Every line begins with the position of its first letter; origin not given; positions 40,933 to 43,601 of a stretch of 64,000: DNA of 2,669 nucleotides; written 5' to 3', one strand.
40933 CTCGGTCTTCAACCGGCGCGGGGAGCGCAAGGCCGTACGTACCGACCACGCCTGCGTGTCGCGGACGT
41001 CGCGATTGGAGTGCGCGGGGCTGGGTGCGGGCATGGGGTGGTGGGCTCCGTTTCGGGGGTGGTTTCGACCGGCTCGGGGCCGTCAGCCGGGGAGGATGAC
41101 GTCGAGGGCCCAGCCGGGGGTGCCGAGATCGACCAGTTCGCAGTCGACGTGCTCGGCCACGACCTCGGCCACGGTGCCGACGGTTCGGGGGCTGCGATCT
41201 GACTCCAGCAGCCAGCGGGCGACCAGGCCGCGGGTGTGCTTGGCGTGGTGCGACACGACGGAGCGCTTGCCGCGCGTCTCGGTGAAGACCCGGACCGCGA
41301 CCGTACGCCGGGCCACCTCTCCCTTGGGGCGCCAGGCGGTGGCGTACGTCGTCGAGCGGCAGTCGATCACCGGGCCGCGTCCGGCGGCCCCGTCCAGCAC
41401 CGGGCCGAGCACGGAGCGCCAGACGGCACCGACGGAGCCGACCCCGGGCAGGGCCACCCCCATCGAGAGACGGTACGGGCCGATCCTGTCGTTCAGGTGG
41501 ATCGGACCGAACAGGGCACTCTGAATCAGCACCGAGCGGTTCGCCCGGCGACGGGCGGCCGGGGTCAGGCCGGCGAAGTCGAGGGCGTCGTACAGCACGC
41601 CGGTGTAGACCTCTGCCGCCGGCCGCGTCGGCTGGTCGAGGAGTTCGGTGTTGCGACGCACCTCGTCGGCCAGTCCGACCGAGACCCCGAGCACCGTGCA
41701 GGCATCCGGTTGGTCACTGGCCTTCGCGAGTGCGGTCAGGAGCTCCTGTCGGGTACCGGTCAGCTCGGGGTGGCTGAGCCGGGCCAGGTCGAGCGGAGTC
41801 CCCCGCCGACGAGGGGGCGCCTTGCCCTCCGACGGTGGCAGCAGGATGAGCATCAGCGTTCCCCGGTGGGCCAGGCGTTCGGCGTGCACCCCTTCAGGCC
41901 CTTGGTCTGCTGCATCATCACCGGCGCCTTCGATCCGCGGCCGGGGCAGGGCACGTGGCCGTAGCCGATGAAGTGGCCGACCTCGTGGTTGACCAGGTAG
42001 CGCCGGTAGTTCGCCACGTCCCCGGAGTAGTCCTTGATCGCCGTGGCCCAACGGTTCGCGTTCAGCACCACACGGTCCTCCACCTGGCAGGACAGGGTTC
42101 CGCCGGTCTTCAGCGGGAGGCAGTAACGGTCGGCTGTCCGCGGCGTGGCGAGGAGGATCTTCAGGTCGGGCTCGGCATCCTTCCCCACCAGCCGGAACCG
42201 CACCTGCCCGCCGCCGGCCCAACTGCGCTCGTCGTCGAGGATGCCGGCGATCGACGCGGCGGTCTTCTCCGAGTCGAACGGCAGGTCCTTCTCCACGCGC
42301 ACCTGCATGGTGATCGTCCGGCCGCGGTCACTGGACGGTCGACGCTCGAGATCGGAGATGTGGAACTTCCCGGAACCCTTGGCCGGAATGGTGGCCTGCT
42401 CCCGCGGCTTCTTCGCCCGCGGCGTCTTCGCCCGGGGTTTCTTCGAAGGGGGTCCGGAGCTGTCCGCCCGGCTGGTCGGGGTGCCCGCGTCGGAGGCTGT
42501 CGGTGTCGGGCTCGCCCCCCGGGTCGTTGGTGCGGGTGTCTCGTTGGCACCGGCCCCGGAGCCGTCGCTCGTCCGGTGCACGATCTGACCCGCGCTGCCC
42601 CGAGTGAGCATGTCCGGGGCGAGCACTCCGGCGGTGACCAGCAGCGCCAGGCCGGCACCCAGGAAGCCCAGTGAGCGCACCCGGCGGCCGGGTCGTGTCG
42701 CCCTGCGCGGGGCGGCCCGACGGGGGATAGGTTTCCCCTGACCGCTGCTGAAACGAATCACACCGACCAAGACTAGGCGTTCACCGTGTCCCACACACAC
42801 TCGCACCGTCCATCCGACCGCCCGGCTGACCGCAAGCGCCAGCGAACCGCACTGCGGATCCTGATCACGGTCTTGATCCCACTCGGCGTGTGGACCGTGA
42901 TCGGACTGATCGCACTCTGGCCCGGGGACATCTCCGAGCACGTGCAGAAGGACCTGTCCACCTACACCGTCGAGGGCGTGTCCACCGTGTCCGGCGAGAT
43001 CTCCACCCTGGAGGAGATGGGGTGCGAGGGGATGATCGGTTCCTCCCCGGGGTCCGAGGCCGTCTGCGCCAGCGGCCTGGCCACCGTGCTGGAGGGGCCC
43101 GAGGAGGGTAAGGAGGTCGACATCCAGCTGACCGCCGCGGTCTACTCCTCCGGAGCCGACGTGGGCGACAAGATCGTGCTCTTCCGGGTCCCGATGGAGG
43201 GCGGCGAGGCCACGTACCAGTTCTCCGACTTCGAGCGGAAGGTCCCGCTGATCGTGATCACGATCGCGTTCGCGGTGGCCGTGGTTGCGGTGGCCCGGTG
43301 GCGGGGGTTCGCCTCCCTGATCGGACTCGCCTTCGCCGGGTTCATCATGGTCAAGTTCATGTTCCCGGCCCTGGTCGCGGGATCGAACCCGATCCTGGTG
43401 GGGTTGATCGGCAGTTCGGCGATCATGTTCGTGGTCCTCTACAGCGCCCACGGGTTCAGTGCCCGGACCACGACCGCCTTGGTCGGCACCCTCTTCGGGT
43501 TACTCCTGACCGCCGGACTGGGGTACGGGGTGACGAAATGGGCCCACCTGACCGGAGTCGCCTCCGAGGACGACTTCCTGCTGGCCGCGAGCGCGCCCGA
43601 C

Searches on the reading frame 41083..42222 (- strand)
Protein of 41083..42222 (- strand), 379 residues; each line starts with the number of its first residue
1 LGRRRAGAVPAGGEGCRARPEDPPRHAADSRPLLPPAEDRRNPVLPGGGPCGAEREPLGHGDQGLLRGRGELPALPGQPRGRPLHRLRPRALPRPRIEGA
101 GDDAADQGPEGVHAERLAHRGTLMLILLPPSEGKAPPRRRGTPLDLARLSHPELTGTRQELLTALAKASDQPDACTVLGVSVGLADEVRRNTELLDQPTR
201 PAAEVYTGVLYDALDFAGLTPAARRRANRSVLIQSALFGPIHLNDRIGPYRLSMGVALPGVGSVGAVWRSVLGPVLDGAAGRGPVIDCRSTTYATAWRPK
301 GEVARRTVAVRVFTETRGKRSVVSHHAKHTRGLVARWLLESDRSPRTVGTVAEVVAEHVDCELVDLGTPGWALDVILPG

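Call 10: search_protein_families(library=pfam, proteins=[window:41083-42222:-], max_evalue=0.01)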
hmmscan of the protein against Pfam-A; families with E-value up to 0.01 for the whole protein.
window:41083-42222:- (379 aa): 1 family
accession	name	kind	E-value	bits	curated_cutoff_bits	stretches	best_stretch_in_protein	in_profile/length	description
PF03883.20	H2O2_YaaD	-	3.8e-40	138.3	29.6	1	124-341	1-214/236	Peroxide stress protein YaaA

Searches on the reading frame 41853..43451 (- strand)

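Call 10: search_protein_families(library=pfam, proteins=[window:41853-43451:-], max_evalue=0.01)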
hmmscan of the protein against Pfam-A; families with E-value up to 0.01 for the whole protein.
window:41853-43451:- (532 aa): 1 family
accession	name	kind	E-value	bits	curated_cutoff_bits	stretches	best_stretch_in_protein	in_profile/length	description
PF11350.14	DUF3152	-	1.7e-35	123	25.1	1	354-519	6-177/206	Protein of unknown function (DUF3152)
